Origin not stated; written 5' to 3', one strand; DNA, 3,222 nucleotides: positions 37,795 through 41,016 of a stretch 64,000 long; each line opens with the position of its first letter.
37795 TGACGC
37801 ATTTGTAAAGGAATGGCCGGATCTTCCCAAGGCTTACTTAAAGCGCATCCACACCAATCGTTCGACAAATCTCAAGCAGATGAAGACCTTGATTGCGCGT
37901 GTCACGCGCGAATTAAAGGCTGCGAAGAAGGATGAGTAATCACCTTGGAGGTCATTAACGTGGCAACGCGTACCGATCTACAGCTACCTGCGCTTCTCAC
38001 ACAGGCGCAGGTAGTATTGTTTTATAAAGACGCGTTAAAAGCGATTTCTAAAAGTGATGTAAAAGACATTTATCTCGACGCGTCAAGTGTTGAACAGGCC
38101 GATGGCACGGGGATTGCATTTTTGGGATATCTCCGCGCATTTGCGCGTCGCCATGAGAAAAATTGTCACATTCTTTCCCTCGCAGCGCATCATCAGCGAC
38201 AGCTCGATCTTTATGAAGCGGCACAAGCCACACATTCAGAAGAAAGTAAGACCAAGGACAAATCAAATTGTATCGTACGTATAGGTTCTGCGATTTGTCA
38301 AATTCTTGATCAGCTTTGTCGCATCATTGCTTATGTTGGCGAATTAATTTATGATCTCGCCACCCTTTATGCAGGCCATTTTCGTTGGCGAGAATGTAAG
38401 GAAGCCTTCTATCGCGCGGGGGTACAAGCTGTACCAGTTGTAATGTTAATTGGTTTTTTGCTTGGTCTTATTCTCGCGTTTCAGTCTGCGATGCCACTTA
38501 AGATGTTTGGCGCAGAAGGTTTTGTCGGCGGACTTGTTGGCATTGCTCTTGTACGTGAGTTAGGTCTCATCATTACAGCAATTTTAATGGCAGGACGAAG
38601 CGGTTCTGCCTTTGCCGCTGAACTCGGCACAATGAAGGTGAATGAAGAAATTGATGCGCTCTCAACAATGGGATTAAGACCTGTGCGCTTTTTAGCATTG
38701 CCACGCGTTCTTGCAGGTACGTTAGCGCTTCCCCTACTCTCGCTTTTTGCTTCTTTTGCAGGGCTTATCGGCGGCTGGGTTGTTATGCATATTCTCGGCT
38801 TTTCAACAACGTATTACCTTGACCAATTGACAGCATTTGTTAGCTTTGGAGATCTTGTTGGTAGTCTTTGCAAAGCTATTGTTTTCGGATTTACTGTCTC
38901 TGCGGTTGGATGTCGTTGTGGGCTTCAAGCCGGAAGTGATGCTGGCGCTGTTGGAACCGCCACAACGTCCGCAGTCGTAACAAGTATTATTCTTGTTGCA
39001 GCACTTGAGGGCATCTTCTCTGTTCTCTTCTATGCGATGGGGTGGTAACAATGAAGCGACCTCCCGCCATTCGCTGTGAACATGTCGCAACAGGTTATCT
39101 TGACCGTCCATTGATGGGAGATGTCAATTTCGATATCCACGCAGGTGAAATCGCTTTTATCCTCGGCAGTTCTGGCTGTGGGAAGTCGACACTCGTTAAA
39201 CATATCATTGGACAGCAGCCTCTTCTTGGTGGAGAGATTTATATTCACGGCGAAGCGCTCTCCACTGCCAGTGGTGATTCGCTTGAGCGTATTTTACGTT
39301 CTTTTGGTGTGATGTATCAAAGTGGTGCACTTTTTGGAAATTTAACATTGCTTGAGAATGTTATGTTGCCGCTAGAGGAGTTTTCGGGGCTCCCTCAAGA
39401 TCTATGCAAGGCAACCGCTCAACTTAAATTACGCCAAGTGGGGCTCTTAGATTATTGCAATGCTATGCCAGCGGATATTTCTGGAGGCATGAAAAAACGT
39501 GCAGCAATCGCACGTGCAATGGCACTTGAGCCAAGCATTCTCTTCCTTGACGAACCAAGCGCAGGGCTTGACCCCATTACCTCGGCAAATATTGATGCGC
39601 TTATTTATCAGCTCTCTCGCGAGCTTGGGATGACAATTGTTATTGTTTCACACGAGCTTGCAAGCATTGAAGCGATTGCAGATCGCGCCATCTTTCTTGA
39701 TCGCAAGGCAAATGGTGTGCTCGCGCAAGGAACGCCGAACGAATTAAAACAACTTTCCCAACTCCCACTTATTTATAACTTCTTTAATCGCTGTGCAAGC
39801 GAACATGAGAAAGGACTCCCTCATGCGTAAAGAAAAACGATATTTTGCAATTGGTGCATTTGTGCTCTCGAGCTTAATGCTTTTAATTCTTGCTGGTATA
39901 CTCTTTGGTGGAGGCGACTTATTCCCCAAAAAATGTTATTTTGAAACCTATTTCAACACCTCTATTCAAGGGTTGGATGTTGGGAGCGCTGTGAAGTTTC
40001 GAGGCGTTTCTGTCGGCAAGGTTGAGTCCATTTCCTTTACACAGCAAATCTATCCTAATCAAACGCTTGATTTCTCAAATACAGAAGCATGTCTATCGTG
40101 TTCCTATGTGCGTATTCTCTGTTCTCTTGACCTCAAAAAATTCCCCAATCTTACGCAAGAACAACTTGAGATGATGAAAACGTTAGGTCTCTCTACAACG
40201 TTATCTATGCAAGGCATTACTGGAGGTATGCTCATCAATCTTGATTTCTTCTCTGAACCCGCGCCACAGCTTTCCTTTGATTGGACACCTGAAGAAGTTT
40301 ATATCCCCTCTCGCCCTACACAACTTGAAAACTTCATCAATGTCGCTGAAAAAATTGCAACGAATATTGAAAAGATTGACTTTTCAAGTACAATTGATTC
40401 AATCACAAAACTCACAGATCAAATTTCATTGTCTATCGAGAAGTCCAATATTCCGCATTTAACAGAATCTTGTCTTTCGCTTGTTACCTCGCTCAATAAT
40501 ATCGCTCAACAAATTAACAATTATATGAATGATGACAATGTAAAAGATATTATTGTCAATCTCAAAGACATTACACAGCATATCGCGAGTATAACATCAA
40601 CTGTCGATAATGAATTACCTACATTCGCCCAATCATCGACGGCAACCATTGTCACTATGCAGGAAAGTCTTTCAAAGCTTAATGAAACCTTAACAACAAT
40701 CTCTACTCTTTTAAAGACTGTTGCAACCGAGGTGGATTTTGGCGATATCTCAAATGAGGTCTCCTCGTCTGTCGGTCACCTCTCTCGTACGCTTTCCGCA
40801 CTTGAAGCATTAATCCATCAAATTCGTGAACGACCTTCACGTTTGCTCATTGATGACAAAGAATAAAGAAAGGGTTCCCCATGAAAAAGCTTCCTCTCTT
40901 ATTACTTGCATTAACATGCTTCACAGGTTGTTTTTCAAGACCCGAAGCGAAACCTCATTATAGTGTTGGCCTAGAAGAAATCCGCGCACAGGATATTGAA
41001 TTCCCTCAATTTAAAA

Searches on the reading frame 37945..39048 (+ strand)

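Call 9: search_protein_families(library=pfam, proteins=[window:37945-39048:+])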
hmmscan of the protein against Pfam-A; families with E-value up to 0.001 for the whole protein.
window:37945-39048:+ (367 aa): 2 families
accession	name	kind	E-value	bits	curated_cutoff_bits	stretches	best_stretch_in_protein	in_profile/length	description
PF02405.21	MlaE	-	2.1e-70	237.1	22.5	1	154-361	4-212/212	Permease MlaE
PF13466.11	STAS_2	-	1.8e-05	25.3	29.2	1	12-90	1-77/80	STAS domain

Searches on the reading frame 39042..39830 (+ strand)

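Call 9: search_protein_families(library=pfam, proteins=[window:39042-39830:+])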
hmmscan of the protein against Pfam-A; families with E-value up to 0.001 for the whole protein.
window:39042-39830:+ (262 aa): 4 families
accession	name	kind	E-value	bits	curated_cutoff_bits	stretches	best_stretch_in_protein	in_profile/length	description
PF00005.33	ABC_tran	-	6.7e-28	98.4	25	1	27-173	3-136/137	ABC transporter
PF13304.12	AAA_21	-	5.3e-05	23.9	27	0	145-206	237-300/304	AAA domain, putative AbiEii toxin, Type IV TA system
PF03193.22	RsgA_GTPase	-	0.00031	21.1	30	1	34-65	105-136/174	RsgA GTPase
PF02463.25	SMC_N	-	0.00071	19.5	40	0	145-210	136-203/220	RecF/RecN/SMC N terminal domain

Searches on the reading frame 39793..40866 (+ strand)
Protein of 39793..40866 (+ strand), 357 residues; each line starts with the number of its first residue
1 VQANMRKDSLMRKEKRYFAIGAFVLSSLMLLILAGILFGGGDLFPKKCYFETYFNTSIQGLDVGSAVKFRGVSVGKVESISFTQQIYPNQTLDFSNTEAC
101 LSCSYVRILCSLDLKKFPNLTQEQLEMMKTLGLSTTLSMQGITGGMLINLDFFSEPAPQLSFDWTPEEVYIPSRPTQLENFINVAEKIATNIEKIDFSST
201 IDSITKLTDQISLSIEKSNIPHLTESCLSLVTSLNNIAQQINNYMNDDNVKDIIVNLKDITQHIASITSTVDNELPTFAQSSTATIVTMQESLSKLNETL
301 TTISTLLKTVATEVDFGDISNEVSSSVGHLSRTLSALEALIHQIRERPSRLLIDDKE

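Call 9: search_protein_families(library=pfam, proteins=[window:39793-40866:+])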
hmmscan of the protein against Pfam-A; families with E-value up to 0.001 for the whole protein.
window:39793-40866:+ (357 aa): 1 family
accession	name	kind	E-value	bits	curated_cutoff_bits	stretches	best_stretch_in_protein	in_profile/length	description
PF02470.25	MlaD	-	7e-07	29.8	25.1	1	56-84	10-38/81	MlaD protein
